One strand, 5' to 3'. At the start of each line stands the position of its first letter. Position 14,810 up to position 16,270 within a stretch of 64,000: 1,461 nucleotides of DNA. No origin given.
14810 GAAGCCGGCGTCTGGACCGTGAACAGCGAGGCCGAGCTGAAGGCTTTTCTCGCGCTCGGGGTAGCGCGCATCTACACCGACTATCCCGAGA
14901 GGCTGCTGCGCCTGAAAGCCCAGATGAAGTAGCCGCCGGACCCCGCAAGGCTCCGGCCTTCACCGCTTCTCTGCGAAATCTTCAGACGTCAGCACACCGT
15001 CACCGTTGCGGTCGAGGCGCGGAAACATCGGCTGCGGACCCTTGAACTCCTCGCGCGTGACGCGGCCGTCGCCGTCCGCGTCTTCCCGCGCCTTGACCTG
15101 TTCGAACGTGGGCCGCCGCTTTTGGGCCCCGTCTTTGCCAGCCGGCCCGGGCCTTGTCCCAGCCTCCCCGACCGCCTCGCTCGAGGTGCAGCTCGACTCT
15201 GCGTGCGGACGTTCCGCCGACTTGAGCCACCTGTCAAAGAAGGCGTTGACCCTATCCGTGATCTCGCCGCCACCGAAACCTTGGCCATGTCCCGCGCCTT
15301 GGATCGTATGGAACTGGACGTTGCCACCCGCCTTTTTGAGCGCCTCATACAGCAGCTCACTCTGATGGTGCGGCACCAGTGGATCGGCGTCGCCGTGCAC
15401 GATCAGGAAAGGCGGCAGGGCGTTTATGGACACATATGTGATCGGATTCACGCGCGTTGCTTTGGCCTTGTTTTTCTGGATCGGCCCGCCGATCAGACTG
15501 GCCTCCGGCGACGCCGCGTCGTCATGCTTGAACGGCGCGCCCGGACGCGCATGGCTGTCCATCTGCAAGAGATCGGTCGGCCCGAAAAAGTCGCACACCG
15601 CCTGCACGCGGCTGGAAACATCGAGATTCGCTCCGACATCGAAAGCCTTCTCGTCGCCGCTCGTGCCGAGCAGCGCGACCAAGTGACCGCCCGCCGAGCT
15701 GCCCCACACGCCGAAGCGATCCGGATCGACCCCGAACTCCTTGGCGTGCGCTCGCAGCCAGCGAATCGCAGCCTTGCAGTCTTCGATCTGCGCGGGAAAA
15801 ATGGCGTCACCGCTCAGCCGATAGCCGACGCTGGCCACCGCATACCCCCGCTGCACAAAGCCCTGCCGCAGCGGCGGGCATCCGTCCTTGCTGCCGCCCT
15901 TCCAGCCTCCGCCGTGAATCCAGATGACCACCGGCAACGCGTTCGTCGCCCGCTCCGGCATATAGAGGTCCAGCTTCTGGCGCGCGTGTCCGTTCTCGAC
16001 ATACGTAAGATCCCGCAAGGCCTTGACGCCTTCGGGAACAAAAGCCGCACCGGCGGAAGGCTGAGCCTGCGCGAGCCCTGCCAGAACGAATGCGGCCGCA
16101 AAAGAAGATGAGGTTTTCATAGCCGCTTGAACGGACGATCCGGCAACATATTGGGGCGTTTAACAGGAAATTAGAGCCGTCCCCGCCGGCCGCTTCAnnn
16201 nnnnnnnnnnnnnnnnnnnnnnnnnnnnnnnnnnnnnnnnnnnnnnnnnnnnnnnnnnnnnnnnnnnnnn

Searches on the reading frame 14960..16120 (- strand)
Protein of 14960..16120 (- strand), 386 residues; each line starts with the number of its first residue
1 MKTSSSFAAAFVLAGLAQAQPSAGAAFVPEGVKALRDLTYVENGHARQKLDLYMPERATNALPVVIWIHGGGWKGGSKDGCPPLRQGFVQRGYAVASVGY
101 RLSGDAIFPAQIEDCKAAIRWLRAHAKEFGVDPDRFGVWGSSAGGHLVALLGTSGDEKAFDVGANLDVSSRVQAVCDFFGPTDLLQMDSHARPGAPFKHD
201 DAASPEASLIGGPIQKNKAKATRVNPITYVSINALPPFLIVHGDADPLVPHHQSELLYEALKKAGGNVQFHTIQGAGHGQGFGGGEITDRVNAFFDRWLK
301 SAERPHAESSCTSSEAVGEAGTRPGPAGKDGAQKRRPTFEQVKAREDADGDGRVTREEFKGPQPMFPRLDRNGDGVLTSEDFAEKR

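Call 53: search_protein_families(library=pfam, proteins=[window:14960-16120:-], max_evalue=0.001)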
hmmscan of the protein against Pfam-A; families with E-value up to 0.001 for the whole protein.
window:14960-16120:- (386 aa): 13 families
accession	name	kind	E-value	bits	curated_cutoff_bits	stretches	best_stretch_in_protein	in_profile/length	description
PF20434.5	BD-FAE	-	1.1e-71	241.3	26.8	1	50-261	1-215/215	BD-FAE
PF07859.19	Abhydrolase_3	-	1.9e-28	100.1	25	1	65-279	1-207/210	alpha/beta hydrolase fold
PF00326.27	Peptidase_S9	-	9.7e-19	68.1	22.6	2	211-301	118-212/213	Prolyl oligopeptidase family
PF00135.34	COesterase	-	3e-13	50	27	1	50-155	88-204/515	Carboxylesterase family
PF02129.25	Peptidase_S15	-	5.4e-07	30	23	1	49-157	6-118/262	X-Pro dipeptidyl-peptidase (S15 family)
PF13202.12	EF-hand_5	-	8.2e-07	28.7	25.9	0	347-360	9-22/25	EF hand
PF01738.24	DLH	-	6.2e-06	26.4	21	1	236-279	144-187/217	Dienelactone hydrolase family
PF12146.15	Hydrolase_4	-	1.1e-05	25.3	27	1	237-278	193-232/239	Serine aminopeptidase, S33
PF00036.39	EF-hand_1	-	1.1e-05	25.1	25.4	0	347-360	10-23/29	EF hand domain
PF13499.12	EF-hand_7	-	7.3e-05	23.5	30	0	338-360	41-63/67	EF-hand domain pair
PF13405.12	EF-hand_6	-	0.00013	21.9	25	0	347-360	10-23/30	EF-hand domain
PF08386.16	Abhydrolase_4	-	0.00018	22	21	1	224-311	23-103/103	TAP-like protein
PF02230.22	Abhydrolase_2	-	0.00026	21.3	23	1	233-278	151-199/217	Phospholipase/Carboxylesterase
